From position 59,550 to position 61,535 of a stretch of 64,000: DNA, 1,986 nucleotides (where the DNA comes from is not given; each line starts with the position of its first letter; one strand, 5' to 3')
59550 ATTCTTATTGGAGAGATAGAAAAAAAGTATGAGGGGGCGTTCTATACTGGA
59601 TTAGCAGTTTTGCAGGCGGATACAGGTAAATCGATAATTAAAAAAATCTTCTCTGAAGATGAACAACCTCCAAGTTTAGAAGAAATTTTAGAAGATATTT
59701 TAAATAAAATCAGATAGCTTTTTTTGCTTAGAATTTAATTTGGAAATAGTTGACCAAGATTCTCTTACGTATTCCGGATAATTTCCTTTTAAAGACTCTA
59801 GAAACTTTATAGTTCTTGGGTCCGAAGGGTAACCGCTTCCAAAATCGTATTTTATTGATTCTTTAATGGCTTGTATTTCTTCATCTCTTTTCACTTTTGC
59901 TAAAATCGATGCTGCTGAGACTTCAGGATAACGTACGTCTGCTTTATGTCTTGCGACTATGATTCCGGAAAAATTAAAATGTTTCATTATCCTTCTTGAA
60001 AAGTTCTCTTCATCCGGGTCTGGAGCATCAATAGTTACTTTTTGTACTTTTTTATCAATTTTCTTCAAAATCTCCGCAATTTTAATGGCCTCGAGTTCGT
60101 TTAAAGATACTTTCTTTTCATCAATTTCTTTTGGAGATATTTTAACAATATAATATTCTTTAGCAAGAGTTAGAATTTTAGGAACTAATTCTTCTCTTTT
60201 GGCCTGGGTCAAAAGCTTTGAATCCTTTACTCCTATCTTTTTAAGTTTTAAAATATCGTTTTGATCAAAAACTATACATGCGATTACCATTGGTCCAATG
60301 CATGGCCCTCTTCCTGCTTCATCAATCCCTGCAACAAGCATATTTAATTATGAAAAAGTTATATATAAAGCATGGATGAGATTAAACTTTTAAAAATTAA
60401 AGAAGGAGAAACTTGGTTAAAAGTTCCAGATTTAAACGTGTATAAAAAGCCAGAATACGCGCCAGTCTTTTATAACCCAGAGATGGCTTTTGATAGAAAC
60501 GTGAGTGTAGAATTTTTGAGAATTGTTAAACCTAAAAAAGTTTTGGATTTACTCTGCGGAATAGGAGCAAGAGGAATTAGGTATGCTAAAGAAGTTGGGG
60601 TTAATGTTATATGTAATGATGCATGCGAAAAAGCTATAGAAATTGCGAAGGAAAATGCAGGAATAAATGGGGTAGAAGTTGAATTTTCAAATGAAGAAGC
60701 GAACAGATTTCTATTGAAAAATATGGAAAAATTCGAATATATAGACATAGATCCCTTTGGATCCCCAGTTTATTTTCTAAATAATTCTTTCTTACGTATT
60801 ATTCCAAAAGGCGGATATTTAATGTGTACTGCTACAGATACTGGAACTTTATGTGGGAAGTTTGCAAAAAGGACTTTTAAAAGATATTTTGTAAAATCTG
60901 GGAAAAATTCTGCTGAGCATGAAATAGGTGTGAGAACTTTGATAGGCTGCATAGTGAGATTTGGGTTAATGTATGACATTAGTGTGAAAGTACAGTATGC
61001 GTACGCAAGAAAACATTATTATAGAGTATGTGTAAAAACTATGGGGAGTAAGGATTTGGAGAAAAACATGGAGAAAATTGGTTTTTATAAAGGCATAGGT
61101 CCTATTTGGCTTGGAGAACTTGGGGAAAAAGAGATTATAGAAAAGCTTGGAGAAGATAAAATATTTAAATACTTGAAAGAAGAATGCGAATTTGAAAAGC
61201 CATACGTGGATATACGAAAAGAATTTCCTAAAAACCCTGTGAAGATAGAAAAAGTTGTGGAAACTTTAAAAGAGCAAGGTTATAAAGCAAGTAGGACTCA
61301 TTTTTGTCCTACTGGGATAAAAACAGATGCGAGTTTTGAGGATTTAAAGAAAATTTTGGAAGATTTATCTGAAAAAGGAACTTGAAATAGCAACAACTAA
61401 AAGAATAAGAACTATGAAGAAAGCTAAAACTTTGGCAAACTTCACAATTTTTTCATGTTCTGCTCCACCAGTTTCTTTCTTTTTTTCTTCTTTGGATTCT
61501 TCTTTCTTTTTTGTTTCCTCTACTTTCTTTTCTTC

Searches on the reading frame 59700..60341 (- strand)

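Call 86: search_protein_families(library=pfam, proteins=[window:59700-60341:-], max_evalue=0.00001)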
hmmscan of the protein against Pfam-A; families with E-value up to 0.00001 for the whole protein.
window:59700-60341:- (213 aa): 1 family
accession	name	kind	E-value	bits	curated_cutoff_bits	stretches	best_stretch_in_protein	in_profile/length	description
PF01351.25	RNase_HII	-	1.6e-49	168.9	25.8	1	4-198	1-198/199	Ribonuclease HII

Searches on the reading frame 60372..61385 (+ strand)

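Call 86: search_protein_families(library=pfam, proteins=[window:60372-61385:+], max_evalue=0.00001)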
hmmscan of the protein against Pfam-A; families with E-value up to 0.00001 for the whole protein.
window:60372-61385:+ (337 aa): 3 families
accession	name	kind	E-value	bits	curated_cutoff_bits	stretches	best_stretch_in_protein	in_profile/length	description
PF02005.22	TRM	-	4.4e-67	227.3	27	2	12-238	1-238/376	N2,N2-dimethylguanosine tRNA methyltransferase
PF13649.12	Methyltransf_25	-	2.7e-06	28.4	27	1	57-115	1-60/97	Methyltransferase domain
PF13847.12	Methyltransf_31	-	2.8e-06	27.5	27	1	54-152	4-109/145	Methyltransferase domain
